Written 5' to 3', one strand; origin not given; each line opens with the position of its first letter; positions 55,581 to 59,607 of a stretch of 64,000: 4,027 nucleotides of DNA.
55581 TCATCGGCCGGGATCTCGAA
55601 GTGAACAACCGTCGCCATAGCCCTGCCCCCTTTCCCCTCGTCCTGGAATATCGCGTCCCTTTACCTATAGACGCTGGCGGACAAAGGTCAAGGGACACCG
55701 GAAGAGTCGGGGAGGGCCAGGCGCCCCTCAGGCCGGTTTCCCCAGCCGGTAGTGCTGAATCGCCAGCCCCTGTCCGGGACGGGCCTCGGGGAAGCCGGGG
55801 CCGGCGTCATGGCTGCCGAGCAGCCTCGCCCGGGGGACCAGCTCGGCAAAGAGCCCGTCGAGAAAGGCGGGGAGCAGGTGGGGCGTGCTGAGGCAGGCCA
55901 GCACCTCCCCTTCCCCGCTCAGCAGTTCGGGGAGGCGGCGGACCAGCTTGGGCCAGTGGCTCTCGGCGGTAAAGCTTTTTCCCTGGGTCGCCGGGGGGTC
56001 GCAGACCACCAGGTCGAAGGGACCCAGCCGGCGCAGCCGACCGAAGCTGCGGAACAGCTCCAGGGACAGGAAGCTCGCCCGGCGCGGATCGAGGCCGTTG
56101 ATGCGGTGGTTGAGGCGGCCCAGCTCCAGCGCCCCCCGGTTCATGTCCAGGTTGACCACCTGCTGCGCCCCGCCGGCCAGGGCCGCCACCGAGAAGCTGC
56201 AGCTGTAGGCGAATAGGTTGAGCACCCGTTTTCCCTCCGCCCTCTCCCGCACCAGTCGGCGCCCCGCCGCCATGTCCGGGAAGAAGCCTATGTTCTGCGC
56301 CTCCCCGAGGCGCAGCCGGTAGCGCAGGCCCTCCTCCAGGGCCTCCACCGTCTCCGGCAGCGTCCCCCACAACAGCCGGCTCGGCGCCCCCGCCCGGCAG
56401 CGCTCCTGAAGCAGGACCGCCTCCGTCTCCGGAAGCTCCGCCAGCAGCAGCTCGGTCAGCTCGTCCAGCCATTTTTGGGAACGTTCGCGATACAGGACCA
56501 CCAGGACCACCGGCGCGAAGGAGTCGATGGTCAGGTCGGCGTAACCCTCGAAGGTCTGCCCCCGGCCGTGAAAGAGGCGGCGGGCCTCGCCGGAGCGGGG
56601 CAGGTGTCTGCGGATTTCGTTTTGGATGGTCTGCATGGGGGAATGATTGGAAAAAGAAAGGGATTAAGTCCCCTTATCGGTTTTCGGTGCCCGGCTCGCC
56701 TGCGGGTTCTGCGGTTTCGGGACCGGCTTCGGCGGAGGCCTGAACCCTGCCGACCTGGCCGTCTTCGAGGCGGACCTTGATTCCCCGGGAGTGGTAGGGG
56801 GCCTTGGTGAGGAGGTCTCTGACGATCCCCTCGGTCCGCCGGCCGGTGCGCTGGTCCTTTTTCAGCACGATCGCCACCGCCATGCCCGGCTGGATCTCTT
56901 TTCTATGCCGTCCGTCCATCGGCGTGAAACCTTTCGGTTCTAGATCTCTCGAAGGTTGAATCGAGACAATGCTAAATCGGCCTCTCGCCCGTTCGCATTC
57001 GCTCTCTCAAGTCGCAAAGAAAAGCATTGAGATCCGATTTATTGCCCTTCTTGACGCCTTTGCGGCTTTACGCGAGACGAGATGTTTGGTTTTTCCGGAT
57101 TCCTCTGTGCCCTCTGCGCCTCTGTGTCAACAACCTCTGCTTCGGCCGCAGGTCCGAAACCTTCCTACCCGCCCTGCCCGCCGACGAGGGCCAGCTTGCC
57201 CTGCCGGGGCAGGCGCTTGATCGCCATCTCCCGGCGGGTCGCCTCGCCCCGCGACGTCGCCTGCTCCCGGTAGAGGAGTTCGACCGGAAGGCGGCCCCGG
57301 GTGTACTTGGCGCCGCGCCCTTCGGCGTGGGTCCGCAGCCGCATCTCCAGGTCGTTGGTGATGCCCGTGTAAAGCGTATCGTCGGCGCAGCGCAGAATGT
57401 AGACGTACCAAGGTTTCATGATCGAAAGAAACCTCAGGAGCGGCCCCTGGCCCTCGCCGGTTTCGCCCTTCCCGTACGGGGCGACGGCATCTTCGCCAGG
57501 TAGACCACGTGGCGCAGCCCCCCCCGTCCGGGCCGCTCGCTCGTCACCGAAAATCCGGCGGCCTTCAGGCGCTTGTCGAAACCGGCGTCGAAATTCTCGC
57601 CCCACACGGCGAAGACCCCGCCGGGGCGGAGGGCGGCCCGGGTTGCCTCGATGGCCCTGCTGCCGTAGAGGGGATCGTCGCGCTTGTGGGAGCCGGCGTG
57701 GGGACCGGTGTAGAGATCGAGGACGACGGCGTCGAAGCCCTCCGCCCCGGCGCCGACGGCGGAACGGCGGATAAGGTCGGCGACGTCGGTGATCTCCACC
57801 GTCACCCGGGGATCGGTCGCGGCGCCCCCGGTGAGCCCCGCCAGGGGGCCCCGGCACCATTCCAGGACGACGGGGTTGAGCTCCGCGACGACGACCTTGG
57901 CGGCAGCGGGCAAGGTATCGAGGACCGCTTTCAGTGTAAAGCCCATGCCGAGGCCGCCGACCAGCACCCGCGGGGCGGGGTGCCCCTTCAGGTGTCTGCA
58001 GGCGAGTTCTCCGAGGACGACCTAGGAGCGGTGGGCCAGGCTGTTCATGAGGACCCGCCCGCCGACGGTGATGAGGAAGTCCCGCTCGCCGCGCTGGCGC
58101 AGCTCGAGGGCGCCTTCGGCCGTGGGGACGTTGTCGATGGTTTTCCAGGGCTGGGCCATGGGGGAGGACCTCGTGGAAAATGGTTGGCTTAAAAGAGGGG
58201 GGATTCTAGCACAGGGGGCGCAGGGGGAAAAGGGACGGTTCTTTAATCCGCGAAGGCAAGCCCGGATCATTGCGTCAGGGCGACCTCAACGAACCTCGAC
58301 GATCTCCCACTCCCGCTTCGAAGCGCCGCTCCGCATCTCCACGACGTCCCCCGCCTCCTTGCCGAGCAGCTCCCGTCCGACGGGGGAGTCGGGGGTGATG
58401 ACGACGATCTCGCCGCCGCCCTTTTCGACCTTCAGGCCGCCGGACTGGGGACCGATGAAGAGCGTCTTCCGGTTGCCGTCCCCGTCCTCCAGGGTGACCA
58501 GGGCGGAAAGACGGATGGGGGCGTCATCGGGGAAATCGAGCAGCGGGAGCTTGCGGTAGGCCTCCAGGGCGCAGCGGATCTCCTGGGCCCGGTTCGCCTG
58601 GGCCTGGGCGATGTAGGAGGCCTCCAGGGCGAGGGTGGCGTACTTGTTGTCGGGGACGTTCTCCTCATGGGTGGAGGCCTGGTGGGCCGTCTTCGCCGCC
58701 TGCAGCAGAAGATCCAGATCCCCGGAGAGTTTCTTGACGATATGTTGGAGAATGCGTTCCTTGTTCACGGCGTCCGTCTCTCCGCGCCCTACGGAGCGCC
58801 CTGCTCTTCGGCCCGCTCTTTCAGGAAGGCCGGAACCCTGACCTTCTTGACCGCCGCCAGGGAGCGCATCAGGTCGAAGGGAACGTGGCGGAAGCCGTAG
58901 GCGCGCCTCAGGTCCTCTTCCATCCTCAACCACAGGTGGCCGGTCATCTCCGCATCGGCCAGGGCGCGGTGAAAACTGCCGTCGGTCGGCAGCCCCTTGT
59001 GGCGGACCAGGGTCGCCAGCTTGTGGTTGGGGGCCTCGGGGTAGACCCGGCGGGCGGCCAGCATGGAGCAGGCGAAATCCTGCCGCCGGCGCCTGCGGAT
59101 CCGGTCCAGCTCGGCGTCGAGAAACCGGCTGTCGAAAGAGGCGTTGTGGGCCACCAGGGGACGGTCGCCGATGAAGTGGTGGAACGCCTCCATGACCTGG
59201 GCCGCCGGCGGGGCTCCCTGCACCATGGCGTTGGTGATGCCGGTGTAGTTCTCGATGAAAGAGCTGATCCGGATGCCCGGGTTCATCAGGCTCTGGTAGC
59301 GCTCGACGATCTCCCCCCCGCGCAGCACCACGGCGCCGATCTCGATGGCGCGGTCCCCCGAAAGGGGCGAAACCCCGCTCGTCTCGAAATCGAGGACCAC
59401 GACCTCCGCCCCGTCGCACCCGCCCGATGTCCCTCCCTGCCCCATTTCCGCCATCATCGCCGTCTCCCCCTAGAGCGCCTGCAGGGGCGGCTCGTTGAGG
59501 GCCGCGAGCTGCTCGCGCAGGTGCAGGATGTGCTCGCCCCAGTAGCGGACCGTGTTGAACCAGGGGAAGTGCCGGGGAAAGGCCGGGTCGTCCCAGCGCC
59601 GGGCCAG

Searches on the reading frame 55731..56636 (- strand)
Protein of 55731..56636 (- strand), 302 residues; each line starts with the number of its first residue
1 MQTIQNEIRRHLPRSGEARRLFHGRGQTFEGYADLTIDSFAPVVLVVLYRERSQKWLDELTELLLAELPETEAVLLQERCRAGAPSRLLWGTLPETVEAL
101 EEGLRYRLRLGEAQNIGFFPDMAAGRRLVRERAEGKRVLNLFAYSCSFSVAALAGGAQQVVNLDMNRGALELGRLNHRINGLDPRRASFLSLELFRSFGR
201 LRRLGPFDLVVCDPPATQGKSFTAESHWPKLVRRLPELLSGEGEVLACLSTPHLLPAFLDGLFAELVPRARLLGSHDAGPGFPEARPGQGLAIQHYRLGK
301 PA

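Call 22: find_encoding_contigs(protein=window:55731-56636:-, flank=10000, max_places=6)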
Protein window:55731-56636:- (302 aa): 3 contigs read that carry it; 3 places shown.
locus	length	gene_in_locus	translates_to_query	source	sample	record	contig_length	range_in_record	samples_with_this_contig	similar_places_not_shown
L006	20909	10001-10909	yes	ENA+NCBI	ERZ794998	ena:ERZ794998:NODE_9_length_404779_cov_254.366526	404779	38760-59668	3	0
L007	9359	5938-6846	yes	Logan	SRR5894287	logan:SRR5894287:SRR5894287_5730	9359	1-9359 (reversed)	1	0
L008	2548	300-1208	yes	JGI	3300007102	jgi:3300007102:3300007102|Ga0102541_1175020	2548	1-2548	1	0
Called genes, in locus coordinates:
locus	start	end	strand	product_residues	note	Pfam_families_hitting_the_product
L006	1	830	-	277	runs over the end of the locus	PF13527:Acetyltransf_9 (weak), PF00583:Acetyltransf_1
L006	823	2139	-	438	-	PF04055:Radical_SAM, PF12544:LAM_C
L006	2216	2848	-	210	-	PF22381:Staph_reg_Sar_Rot, PF01047:MarR, PF12802:MarR_2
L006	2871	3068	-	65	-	-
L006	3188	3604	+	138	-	PF00903:Glyoxalase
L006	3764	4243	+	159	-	PF07308:DUF1456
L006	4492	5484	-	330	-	PF13406:SLT_2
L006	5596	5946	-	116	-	PF03692:CxxCxxCC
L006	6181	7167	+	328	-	PF01636:APH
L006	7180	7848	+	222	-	PF00929:RNase_T, PF16473:Rv2179c-like (faint)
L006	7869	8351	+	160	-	PF01272:GreA_GreB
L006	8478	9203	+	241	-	PF01564:Spermine_synth (weak)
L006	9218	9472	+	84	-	PF01541:GIY-YIG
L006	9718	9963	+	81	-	PF09962:DUF2196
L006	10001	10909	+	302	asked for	PF10672:Methyltrans_SAM, PF03602:Cons_hypoth95 (weak)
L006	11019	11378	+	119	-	PF00903:Glyoxalase, PF18029:Glyoxalase_6 (weak), PF22677:Ble-like_N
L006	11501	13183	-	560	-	PF02776:TPP_enzyme_N, PF00205:TPP_enzyme_M, PF02775:TPP_enzyme_C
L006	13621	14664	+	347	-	PF13186:SPASM, PF04055:Radical_SAM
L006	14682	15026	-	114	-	PF01638:HxlR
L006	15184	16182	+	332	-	PF08240:ADH_N, PF00107:ADH_zinc_N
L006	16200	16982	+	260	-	PF00378:ECH_1, PF16113:ECH_2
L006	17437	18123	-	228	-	PF00528:BPD_transp_1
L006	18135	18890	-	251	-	PF01547:SBP_bac_1, PF13531:SBP_bac_11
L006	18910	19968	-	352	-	PF00005:ABC_tran, PF03459:TOBE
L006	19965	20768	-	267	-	PF00126:HTH_1, PF03459:TOBE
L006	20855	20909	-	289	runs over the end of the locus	PF04055:Radical_SAM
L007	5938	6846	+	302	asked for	PF10672:Methyltrans_SAM, PF03602:Cons_hypoth95 (weak)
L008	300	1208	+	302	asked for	PF10672:Methyltrans_SAM, PF03602:Cons_hypoth95 (weak)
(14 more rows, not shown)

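Call 66: search_protein_families(library=pfam, proteins=[L006:8478-9200:+], max_evalue=0.001)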
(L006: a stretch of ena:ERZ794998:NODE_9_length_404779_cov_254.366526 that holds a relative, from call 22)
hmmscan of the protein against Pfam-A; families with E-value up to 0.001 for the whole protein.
L006:8478-9200:+ (241 aa): 1 family
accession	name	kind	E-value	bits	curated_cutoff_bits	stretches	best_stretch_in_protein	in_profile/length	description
PF01564.23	Spermine_synth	-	9.1e-07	29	22.9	1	64-188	21-133/186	Spermine/spermidine synthase domain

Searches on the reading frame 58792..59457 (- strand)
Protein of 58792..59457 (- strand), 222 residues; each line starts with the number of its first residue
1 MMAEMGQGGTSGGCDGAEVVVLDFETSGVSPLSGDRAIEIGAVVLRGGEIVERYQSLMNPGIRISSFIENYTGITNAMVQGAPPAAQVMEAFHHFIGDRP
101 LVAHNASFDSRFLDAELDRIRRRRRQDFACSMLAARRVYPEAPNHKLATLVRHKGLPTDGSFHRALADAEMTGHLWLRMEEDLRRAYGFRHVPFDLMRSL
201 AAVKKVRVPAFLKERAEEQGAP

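Call 55: find_encoding_contigs(protein=window:58792-59457:-, flank=10000, max_places=10)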
Protein window:58792-59457:- (222 aa): 3 contigs read that carry it; 3 places shown.
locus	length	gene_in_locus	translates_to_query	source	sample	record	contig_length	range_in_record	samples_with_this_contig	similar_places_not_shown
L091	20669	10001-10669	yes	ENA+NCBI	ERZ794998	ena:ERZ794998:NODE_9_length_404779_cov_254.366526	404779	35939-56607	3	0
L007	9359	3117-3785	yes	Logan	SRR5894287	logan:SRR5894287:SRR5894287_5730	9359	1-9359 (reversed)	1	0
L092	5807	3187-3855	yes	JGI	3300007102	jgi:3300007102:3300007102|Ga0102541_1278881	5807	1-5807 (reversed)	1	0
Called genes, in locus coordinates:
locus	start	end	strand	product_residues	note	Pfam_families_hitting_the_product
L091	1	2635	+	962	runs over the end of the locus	PF00989:PAS, PF08448:PAS_4, PF13426:PAS_9, PF00989:PAS, PF08448:PAS_4, PF13188:PAS_8 (weak), PF00512:HisKA, PF02518:HATPase_c, +3 more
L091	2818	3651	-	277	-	PF13527:Acetyltransf_9 (weak), PF00583:Acetyltransf_1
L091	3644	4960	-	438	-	PF04055:Radical_SAM, PF12544:LAM_C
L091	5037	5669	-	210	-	PF22381:Staph_reg_Sar_Rot, PF01047:MarR, PF12802:MarR_2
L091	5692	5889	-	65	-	-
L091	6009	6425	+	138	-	PF00903:Glyoxalase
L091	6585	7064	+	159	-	PF07308:DUF1456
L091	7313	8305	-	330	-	PF13406:SLT_2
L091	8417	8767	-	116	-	PF03692:CxxCxxCC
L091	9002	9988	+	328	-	PF01636:APH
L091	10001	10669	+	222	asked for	PF00929:RNase_T, PF16473:Rv2179c-like (faint)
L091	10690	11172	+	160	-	PF01272:GreA_GreB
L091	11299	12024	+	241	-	PF01564:Spermine_synth (weak)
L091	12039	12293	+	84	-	PF01541:GIY-YIG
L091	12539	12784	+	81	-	PF09962:DUF2196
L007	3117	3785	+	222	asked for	PF00929:RNase_T, PF16473:Rv2179c-like (faint)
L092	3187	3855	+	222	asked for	PF00929:RNase_T, PF16473:Rv2179c-like (faint)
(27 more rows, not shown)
